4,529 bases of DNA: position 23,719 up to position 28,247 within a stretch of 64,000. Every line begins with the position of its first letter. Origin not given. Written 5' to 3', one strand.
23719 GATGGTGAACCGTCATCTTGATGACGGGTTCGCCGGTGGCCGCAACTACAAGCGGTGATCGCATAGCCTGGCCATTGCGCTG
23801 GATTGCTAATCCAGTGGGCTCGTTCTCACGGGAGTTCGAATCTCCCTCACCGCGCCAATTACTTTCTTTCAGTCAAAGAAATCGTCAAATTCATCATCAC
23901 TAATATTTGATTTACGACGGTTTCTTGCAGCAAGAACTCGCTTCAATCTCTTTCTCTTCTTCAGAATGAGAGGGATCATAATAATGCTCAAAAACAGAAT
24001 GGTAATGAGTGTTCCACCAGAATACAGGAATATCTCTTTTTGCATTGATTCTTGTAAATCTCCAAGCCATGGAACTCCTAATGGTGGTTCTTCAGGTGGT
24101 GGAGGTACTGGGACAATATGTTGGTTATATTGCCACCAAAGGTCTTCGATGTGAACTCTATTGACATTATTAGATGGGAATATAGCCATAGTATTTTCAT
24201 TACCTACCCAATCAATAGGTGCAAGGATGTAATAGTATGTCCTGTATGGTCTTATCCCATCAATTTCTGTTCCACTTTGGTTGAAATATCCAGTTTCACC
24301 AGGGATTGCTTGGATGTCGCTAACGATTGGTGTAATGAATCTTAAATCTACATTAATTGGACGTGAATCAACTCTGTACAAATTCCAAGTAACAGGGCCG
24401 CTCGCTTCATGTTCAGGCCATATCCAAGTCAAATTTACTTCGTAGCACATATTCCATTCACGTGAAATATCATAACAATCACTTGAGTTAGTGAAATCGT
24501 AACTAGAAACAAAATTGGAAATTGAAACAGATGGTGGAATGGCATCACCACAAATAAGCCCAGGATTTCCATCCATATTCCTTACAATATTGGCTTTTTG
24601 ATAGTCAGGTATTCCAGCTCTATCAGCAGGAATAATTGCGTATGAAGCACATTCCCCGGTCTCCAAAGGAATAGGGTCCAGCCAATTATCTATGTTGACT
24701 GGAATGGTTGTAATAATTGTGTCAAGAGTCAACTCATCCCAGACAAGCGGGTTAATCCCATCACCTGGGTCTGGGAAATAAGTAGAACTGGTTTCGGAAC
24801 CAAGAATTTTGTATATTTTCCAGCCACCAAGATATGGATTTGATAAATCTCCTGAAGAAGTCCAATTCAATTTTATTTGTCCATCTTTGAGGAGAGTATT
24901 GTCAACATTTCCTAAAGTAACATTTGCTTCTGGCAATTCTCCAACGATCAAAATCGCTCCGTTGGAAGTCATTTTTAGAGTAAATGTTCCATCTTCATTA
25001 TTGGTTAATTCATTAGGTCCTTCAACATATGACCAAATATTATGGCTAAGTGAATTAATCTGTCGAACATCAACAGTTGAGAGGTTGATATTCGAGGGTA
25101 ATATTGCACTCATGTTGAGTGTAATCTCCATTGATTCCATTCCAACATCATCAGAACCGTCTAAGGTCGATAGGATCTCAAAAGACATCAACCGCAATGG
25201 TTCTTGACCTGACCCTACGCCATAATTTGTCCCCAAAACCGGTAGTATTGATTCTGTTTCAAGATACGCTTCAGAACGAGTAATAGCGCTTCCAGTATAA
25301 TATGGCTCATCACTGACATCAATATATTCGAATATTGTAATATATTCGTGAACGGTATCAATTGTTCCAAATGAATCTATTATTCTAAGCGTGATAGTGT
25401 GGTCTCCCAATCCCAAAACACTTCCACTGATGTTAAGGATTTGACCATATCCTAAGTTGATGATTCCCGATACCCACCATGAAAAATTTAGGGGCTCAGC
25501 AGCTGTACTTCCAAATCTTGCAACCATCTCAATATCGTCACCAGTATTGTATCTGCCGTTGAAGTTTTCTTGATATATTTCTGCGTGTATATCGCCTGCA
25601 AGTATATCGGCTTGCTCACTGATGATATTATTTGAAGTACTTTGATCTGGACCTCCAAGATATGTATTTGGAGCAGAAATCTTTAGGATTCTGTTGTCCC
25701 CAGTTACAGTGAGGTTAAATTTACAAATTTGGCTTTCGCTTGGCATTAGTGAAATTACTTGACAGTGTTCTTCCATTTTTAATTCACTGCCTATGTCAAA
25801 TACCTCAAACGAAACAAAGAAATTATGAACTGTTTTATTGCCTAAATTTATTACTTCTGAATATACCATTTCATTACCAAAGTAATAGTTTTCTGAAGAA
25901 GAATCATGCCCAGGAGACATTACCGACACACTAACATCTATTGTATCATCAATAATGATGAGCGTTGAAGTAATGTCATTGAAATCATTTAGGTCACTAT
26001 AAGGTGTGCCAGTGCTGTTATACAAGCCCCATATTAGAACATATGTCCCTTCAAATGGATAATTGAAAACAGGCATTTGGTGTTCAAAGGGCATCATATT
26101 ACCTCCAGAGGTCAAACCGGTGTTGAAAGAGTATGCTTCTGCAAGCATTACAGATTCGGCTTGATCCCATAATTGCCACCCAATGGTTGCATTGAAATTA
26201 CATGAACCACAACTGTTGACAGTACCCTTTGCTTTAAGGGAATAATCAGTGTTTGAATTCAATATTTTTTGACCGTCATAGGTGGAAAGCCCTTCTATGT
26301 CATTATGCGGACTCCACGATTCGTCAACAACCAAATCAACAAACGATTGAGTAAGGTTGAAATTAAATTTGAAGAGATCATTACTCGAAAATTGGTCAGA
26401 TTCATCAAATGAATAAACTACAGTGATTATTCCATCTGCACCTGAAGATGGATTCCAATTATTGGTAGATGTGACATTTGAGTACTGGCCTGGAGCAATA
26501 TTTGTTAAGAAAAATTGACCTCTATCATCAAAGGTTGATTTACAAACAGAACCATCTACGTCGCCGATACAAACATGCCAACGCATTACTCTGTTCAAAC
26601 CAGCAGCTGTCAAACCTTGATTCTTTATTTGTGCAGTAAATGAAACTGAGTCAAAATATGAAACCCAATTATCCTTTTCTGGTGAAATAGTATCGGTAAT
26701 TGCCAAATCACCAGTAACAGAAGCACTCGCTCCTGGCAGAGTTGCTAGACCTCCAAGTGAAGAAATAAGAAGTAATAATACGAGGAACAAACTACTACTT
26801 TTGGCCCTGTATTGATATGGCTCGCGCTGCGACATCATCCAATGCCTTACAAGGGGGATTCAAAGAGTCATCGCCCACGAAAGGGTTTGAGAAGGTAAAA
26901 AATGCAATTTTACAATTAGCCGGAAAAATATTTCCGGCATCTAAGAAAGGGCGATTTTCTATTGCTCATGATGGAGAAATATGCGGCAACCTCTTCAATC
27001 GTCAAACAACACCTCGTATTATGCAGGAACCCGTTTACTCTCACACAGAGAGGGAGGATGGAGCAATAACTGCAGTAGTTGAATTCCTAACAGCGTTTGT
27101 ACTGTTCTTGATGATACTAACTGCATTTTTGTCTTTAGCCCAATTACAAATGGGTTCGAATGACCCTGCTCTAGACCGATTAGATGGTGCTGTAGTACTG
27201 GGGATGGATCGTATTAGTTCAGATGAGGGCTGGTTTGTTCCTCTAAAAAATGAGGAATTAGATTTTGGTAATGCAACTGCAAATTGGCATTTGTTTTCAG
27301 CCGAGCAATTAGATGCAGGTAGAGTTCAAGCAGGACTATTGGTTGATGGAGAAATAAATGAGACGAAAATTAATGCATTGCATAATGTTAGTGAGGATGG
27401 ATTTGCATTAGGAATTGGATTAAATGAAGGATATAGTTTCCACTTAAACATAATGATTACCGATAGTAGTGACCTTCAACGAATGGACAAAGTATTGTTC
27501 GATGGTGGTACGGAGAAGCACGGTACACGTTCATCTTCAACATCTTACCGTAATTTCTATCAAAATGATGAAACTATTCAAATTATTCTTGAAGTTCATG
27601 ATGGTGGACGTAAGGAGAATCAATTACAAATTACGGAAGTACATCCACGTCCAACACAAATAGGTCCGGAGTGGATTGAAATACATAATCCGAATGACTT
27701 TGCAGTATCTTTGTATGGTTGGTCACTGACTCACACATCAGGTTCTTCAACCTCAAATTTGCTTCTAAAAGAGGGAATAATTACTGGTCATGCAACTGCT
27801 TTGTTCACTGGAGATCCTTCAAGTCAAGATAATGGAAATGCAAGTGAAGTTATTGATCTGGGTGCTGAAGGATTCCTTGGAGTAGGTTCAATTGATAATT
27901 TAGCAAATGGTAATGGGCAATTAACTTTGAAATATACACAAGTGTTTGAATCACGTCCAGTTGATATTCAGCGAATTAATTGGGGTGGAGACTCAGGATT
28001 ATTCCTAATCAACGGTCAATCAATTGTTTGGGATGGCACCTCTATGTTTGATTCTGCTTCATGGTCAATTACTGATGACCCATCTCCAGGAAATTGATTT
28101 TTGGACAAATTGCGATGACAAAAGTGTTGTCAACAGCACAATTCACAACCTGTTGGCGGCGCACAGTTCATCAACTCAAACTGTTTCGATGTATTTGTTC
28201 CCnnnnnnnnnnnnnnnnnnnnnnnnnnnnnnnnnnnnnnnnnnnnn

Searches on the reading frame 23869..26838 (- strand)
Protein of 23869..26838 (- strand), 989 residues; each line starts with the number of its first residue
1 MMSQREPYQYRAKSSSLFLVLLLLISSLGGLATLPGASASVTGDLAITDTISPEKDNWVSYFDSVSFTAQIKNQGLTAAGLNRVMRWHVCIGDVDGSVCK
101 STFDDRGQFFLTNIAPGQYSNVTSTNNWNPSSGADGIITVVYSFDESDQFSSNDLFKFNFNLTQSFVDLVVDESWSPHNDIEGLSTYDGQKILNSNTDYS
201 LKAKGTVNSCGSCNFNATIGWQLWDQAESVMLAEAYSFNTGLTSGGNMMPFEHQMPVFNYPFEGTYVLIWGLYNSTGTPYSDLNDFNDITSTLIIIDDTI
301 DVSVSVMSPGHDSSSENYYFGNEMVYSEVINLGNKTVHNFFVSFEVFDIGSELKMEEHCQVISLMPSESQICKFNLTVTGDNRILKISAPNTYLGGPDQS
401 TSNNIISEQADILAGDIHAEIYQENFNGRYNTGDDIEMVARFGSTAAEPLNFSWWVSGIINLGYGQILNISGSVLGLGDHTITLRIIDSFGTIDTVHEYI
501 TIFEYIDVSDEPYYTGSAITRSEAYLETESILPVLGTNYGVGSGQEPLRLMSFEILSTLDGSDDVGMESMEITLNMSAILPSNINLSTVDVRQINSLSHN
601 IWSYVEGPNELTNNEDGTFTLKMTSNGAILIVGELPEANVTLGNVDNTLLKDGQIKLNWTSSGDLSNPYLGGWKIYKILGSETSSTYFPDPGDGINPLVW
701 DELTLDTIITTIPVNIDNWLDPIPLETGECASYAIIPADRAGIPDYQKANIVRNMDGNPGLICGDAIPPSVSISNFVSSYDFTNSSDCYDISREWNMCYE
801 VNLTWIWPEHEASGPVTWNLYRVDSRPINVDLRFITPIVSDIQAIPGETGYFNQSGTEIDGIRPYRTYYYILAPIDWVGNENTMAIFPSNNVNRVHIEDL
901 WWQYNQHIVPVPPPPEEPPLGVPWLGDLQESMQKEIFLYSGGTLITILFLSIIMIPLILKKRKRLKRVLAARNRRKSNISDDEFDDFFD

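Call 3: search_protein_families(library=pfam, proteins=[window:23869-26838:-], max_evalue=1)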
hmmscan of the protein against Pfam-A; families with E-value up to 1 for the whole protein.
window:23869-26838:- (989 aa): 0 families

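Call 4: search_protein_families(library=ncbifam, proteins=[window:23869-26838:-], max_evalue=1)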
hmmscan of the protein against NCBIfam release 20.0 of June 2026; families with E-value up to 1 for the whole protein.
window:23869-26838:- (989 aa): 2 families
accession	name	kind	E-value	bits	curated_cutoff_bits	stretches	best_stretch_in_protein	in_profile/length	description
NF047852.1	SiroCoChCbiK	equivalog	0.19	11.2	400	1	41-82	203-244/261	sirohydrochlorin cobaltochelatase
TIGR04211.1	SH3_and_anchor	equivalog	0.22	11.1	65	1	927-964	157-193/198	TIGR04211 family SH3 domain-containing protein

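Call 78: search_protein_families(library=padloc, proteins=[window:23869-26838:-], max_evalue=0.01)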
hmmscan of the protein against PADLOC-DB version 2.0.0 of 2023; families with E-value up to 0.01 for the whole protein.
window:23869-26838:- (989 aa): 0 families

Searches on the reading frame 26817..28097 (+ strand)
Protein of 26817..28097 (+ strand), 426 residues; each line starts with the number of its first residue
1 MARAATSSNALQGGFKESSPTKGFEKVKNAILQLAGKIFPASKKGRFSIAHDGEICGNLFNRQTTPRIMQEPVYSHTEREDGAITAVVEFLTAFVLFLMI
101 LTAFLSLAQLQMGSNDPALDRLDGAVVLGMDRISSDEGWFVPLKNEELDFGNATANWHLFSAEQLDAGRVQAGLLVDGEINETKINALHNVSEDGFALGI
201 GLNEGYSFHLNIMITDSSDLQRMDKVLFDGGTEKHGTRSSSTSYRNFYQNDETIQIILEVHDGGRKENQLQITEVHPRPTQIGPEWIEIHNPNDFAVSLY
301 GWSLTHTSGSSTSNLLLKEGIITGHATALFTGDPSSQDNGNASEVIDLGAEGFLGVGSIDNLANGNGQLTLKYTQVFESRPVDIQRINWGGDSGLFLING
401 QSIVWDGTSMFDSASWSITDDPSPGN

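Call 3: search_protein_families(library=pfam, proteins=[window:26817-28097:+], max_evalue=1)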
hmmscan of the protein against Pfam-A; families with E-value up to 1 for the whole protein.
window:26817-28097:+ (426 aa): 1 family
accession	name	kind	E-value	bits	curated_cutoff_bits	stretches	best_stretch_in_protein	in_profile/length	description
PF00932.25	LTD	-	9.3e-09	36.1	34.3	1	267-347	5-86/109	Lamin Tail Domain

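Call 4: search_protein_families(library=ncbifam, proteins=[window:26817-28097:+], max_evalue=1)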
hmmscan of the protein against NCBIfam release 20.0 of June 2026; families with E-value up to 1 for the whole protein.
window:26817-28097:+ (426 aa): 1 family
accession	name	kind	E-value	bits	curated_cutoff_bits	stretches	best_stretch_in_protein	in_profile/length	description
NF000298.2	blaTLA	exception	0.14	11.2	640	1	203-257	211-265/309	TLA family extended-spectrum class A beta-lactamase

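Call 63: search_protein_families(library=pfam, proteins=[window:27021-28097:+], max_evalue=10)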
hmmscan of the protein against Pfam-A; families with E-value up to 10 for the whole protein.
window:27021-28097:+ (358 aa): 1 family
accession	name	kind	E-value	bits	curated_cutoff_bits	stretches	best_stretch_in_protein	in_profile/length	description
PF00932.25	LTD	-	6.6e-09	36.6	34.3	1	199-279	5-86/109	Lamin Tail Domain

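Call 78: search_protein_families(library=padloc, proteins=[window:27021-28097:+], max_evalue=0.01)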
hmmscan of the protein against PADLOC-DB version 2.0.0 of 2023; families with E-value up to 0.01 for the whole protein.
window:27021-28097:+ (358 aa): 0 families
